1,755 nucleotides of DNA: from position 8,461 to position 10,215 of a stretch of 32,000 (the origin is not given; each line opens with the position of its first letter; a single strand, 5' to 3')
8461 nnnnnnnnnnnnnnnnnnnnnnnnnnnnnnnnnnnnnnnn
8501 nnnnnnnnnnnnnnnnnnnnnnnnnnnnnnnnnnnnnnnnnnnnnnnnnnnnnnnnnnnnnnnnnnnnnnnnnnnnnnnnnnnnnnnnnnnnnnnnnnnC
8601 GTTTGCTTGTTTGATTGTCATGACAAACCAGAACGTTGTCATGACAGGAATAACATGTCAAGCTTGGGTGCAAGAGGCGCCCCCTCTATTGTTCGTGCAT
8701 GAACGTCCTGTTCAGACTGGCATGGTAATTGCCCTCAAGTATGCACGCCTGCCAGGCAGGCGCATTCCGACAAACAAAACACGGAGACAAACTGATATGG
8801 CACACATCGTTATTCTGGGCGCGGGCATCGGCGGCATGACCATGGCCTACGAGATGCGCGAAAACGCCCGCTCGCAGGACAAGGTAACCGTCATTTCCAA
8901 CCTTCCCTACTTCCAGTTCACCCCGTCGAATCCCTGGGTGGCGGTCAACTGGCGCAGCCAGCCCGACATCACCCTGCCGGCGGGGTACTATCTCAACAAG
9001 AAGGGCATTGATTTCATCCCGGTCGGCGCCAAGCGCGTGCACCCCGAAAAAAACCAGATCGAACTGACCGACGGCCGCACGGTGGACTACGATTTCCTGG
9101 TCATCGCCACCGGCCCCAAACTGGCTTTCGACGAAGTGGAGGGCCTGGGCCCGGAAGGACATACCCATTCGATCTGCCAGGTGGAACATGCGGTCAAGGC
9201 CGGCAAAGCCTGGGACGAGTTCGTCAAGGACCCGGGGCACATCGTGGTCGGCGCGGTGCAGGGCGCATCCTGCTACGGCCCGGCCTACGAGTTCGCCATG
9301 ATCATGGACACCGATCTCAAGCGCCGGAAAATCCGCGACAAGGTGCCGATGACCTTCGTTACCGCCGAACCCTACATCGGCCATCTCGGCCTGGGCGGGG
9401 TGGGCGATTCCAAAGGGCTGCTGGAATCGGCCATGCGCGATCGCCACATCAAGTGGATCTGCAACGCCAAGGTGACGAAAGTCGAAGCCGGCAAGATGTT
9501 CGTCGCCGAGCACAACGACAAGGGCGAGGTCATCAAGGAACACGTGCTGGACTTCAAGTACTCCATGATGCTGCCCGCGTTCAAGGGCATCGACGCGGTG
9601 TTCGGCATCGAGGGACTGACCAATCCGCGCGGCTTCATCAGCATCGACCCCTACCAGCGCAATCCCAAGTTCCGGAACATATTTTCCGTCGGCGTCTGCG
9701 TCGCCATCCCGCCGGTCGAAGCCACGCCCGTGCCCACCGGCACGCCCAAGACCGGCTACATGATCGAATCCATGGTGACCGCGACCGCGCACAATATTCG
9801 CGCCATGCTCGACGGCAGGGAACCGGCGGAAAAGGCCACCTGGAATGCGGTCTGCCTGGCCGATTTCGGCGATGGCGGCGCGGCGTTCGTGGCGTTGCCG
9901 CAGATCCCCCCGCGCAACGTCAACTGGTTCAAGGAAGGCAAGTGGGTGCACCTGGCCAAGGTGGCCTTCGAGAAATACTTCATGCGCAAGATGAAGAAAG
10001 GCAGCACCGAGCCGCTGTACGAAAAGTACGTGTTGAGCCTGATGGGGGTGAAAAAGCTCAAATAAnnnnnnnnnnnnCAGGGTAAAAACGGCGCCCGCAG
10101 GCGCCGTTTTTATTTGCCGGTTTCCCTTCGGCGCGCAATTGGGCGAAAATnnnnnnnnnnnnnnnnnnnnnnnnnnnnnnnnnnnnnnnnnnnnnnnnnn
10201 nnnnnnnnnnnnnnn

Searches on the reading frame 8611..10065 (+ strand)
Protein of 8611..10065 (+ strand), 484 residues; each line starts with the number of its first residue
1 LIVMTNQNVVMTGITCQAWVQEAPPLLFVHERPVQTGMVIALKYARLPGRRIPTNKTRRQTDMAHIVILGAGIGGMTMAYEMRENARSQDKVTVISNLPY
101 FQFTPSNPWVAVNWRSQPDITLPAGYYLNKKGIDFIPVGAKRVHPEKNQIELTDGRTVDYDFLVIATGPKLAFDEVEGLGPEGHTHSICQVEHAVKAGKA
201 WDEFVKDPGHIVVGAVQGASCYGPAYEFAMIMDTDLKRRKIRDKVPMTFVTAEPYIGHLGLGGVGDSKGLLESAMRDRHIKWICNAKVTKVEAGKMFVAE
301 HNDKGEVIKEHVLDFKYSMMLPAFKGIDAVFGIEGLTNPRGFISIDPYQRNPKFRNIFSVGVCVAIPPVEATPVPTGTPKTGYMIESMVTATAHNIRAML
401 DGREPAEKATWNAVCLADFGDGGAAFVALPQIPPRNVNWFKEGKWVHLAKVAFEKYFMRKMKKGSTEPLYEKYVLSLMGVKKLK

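Call 10: search_protein_families(library=pfam, proteins=[window:8611-10065:+], max_evalue=0.01)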
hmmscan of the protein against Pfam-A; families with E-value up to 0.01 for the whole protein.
window:8611-10065:+ (484 aa): 2 families
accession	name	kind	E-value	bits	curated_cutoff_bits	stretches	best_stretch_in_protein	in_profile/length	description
PF07992.20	Pyr_redox_2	-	2e-15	57.5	26.1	1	65-368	2-278/291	Pyridine nucleotide-disulphide oxidoreductase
PF00070.33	Pyr_redox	-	0.005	17.8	22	0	65-100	1-33/82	Pyridine nucleotide-disulphide oxidoreductase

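Call 21: find_encoding_contigs(protein=window:8611-10065:+, flank=6000, max_places=8)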
Protein window:8611-10065:+ (484 aa): no gene with exactly this product is on record in the collection.

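Call 79: search_protein_families(library=ncbifam, proteins=[window:8611-10065:+], max_evalue=0.001)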
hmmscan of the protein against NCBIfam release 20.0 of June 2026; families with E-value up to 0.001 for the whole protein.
window:8611-10065:+ (484 aa): 4 families
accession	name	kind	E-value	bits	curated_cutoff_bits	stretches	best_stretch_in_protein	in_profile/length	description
NF049943.1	SQR_III_seleno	exception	8.2e-33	113.8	525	1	65-465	2-392/406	type III sulfide quinone reductase, selenoprotein subtype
TIGR03169.1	Nterm_to_SelD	hypoth_equivalog_domain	3.4e-11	43.1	310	1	134-407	70-318/365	pyridine nucleotide-disulfide oxidoreductase family protein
NF045765.1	PhenlGlyoxDHPadH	equivalog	1.1e-07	31.1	475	1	89-197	27-136/416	NADH-dependent phenylglyoxylate dehydrogenase subunit epsilon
NF042949.2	3PPDioc_HcaD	equivalog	4.7e-07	28.9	450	1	64-170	2-109/386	3-phenylpropionate/cinnamic acid dioxygenase ferredoxin--NAD(+) reductase subunit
